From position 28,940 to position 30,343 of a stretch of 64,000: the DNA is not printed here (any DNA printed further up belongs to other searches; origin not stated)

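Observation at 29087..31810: Single-polypeptide B-family oxidase: subunit I + subunit II + third cupredoxin-like domain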

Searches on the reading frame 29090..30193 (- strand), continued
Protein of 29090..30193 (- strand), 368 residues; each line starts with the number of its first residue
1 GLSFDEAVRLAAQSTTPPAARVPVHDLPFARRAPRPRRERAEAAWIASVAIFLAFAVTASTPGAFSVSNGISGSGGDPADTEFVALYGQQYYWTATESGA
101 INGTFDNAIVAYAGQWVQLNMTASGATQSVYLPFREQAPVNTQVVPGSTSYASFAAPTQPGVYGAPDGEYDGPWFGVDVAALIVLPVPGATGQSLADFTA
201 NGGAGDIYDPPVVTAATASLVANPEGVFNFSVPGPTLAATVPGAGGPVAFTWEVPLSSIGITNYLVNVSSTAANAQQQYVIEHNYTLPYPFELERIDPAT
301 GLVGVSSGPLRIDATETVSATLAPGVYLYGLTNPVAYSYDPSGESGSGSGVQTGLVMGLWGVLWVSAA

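Call 53: fold_search(model_id=the predicted structure, library=pdb)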
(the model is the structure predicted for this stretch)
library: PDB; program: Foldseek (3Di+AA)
matches with E <= 10: 1276; with E <= 0.001: 410
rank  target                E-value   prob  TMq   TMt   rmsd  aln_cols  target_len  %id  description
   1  2avf_D                1.8e-09  1.00  0.24  0.24  14.8       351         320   14  Crystal Structure of C-terminal Desundecapeptide Nitrite Reductase from Achromobacter cycloclastes (released 2005-12-20)
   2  1as7_A                8.5e-09  1.00  0.27  0.27  15.0       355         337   13  STRUCTURE OF ALCALIGENES FAECALIS NITRITE REDUCTASE AT CRYO TEMPERATURE (released 1998-02-25)
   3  6tfo_B                8.5e-09  1.00  0.23  0.19  19.2       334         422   15  Crystal structure of as isolated three-domain copper-containing nitrite reductase from Hyphomicrobium denitrificans st (released 2020-06-10)
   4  1rzp_A                9.5e-09  1.00  0.25  0.25  14.8       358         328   15  Crystal Structure of C-Terminal Despentapeptide Nitrite Reductase from Achromobacter Cycloclastes at pH6.2 (released 2004-03-30)
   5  1ntd                  1.1e-08  1.00  0.26  0.25  15.0       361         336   13  STRUCTURE OF ALCALIGENES FAECALIS NITRITE REDUCTASE MUTANT M150E THAT CONTAINS ZINC (released 1996-11-08)
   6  2avf_A                1.3e-08  1.00  0.24  0.25  15.1       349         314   14  Crystal Structure of C-terminal Desundecapeptide Nitrite Reductase from Achromobacter cycloclastes (released 2005-12-20)
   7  6h5y_A                1.3e-08  1.00  0.24  0.18  14.5       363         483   11  PM1 mutant, 7D5 (released 2019-08-14)
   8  2y1a                  1.4e-08  1.00  0.25  0.25  15.8       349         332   15  Crystal structure of Achromobacter cycloclastes Cu nitrite reductase with bound NO (released 2011-02-16)
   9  1v10                  1.4e-08  1.00  0.21  0.16  15.1       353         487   14  Structure of Rigidoporus lignosus laccase from hemihedrally twinned crystals (released 2004-09-16)
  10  2avf_C                1.7e-08  1.00  0.24  0.25  15.1       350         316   14  Crystal Structure of C-terminal Desundecapeptide Nitrite Reductase from Achromobacter cycloclastes (released 2005-12-20)
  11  2avf_F                1.8e-08  1.00  0.24  0.25  14.9       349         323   13  Crystal Structure of C-terminal Desundecapeptide Nitrite Reductase from Achromobacter cycloclastes (released 2005-12-20)
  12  4ysc_C                2.0e-08  1.00  0.25  0.25  15.6       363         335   12  Completely oxidized structure of copper nitrite reductase from Alcaligenes faecalis (released 2016-03-09)
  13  1oe2                  2.2e-08  1.00  0.26  0.26  15.6       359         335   13  Atomic Resolution Structure of D92E Mutant of Alcaligenes xylosoxidans Nitrite Reductase (released 2003-04-17)
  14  9rll                  2.6e-08  1.00  0.26  0.27  15.8       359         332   14  Sub-atomic resolution (0.95 A) XFEL structure of as-isolated copper nitrite reductase from Achromobacter cycloclastes de (released 2026-03-18)
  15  1et7                  2.6e-08  1.00  0.23  0.22  15.2       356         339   12  CRYSTAL STRUCTURE OF NITRITE REDUCTASE HIS255ASP MUTANT FROM ALCALIGENES FAECALIS S-6 (released 2000-08-24)
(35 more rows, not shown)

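Call 69: find_homologous_proteins(query=P0131, max_evalue=0.001)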
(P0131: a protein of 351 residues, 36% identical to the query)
Query P0131 (351 aa): 41 proteins with E <= 0.001 among 2266 candidates.
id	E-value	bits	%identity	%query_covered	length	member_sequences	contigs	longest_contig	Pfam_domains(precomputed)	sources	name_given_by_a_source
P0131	3.4e-229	778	100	100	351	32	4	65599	-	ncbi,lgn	ncbi:MAG: oxidase [Saccharolobus sp.]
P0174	7.6e-188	642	81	100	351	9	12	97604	-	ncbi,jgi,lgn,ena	jgi:terminal oxidase subunit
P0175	1.2e-187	641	82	100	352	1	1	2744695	-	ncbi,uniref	ncbi:oxidase [Sulfolobus tengchongensis]|uniref:Oxidase n=1 Tax=Sulfolobus tengchongensis TaxID=2078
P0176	9.5e-185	632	79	100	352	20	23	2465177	-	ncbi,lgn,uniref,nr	ncbi:hypothetical protein [Saccharolobus islandicus]|uniref:Terminal oxidase, subunit (DoxC) n=1 Tax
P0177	9.0e-177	606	76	100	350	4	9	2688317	-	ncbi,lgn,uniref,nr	ncbi:oxidase [Sulfolobus sp. A20]|uniref:oxidase n=1 Tax=Saccharolobus sp. A20 TaxID=1891280 RepID=U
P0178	1.7e-129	450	61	100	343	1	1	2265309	-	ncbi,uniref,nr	ncbi:oxidase [Acidianus sulfidivorans JP7]|uniref:Oxidase n=1 Tax=Acidianus sulfidivorans JP7 TaxID=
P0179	1.5e-126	440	59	100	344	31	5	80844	-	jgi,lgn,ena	-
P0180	1.2e-125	437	59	100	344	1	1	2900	-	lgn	-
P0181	1.6e-123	430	59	100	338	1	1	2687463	-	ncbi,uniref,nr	ncbi:oxidase [Acidianus manzaensis]|uniref:Oxidase n=1 Tax=Acidianus manzaensis TaxID=282676 RepID=A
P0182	9.1e-122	425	56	100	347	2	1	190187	-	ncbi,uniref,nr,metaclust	ncbi:oxidase [Candidatus Acidianus copahuensis]|uniref:Oxidase n=1 Tax=Candidatus Acidianus copahuen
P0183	3.7e-118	413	57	99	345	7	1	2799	-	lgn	-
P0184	1.1e-116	408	59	100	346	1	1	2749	-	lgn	-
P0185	2.3e-114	400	56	100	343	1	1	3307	-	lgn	-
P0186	4.7e-114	399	55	99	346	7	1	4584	-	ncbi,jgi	-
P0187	8.2e-114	398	55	100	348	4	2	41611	-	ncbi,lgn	-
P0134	3.0e-87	311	50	100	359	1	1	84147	-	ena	-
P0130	7.8e-86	306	48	99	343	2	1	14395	-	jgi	-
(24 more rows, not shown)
